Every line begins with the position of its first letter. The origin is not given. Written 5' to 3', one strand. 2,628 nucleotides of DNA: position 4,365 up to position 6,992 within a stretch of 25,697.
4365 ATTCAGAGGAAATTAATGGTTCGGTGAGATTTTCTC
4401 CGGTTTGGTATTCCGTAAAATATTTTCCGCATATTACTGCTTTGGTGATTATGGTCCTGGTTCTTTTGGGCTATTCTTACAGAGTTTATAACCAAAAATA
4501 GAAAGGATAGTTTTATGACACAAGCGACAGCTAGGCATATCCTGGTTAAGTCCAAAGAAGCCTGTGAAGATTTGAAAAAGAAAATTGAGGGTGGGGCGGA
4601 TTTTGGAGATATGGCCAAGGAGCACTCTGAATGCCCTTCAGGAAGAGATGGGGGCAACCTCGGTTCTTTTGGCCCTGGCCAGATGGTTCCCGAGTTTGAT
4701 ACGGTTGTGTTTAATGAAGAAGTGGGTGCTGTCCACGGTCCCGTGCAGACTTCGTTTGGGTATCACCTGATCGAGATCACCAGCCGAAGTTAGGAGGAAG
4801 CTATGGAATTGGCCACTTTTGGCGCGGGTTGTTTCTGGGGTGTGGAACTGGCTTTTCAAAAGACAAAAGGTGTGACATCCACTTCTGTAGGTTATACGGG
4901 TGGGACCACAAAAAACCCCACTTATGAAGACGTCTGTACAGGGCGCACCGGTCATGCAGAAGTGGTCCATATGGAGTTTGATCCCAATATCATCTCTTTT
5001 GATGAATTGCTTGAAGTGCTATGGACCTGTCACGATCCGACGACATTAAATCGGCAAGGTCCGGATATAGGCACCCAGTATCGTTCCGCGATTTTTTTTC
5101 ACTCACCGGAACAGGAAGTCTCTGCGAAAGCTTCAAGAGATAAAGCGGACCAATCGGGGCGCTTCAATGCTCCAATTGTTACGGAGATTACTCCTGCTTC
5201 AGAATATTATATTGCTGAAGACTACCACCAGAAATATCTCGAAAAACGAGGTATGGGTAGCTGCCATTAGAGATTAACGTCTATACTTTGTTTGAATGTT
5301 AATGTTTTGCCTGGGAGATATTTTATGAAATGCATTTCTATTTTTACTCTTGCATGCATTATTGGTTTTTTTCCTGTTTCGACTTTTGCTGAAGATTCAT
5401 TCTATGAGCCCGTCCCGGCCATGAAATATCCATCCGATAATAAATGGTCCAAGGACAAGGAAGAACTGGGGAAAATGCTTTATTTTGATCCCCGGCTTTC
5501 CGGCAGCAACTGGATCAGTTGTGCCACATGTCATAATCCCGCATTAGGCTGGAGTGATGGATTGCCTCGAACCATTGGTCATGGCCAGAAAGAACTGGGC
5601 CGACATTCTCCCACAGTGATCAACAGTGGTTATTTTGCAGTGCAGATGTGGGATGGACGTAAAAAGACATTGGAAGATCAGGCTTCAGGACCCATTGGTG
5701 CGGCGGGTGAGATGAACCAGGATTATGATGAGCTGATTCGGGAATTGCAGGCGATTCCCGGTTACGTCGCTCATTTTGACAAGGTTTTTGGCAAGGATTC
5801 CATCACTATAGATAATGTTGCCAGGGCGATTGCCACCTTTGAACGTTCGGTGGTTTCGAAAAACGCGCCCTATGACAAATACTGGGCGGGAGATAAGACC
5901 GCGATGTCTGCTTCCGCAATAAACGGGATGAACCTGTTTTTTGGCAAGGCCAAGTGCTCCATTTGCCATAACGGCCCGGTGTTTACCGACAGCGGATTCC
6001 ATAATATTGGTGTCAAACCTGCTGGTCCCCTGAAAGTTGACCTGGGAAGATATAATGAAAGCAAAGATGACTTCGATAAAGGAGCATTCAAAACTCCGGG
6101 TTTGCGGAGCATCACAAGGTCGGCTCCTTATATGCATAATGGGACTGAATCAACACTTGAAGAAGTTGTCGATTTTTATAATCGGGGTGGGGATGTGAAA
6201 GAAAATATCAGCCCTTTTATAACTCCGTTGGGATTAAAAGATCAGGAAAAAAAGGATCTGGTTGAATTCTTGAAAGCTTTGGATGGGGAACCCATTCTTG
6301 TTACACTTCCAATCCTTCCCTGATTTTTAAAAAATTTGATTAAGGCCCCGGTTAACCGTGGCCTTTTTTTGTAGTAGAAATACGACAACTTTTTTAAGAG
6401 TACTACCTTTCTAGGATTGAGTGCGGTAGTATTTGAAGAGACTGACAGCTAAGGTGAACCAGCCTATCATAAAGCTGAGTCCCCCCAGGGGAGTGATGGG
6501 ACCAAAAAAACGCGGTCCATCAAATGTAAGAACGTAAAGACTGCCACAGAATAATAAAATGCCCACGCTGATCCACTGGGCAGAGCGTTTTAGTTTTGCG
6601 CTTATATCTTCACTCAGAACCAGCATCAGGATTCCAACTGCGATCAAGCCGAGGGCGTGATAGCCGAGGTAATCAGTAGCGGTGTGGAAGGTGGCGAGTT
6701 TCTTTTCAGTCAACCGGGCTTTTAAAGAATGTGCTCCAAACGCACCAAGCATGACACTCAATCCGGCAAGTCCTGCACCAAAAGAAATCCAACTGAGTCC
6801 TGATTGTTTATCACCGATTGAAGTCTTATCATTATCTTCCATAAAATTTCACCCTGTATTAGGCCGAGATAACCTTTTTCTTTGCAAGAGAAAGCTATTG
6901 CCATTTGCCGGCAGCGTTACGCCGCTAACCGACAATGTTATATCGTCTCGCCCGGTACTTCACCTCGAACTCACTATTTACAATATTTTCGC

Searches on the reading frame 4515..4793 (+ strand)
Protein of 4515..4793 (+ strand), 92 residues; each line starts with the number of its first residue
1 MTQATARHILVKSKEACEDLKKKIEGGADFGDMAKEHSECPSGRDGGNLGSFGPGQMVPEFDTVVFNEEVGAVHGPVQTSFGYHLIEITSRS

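Call 34: search_protein_families(library=pfam, proteins=[window:4515-4793:+], max_evalue=0.0001)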
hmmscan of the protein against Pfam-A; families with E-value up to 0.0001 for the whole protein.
window:4515-4793:+ (92 aa): 3 families
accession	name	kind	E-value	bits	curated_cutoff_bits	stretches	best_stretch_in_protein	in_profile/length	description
PF00639.27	Rotamase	-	9.3e-21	75.1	21.7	1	13-89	18-96/97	PPIC-type PPIASE domain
PF13616.12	Rotamase_3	-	9.5e-21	75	22.5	1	12-91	35-115/116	PPIC-type PPIASE domain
PF13145.12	Rotamase_2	-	1.8e-05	26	27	1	7-91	26-108/121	PPIC-type PPIASE domain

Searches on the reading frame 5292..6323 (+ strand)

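Call 34: search_protein_families(library=pfam, proteins=[window:5292-6323:+], max_evalue=0.0001)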
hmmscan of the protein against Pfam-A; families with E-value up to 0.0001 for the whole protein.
window:5292-6323:+ (343 aa): 1 family
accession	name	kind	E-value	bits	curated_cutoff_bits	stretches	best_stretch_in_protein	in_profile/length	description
PF03150.19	CCP_MauG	-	1.8e-54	184.9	25.6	1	55-202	2-148/149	Di-haem cytochrome c peroxidase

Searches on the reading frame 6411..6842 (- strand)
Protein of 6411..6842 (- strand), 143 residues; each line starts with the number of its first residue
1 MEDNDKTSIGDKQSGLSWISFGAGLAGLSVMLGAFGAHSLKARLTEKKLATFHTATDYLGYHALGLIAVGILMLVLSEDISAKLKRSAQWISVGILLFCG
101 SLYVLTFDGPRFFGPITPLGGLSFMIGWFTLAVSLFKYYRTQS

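Call 34: search_protein_families(library=pfam, proteins=[window:6411-6842:-], max_evalue=0.0001)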
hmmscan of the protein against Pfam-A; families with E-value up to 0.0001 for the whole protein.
window:6411-6842:- (143 aa): 2 families
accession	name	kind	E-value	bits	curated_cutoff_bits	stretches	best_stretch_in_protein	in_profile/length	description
PF04241.20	DUF423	-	1.2e-25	89.9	25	1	32-121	1-86/86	Protein of unknown function (DUF423)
PF02656.20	DUF202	-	1.9e-05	25.4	23.4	0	89-142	12-66/68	Domain of unknown function (DUF202)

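Call 67: search_protein_families(library=padloc, proteins=[window:6411-6842:-], max_evalue=0.001)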
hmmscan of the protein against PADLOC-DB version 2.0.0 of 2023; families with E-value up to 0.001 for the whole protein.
window:6411-6842:- (143 aa): 0 families
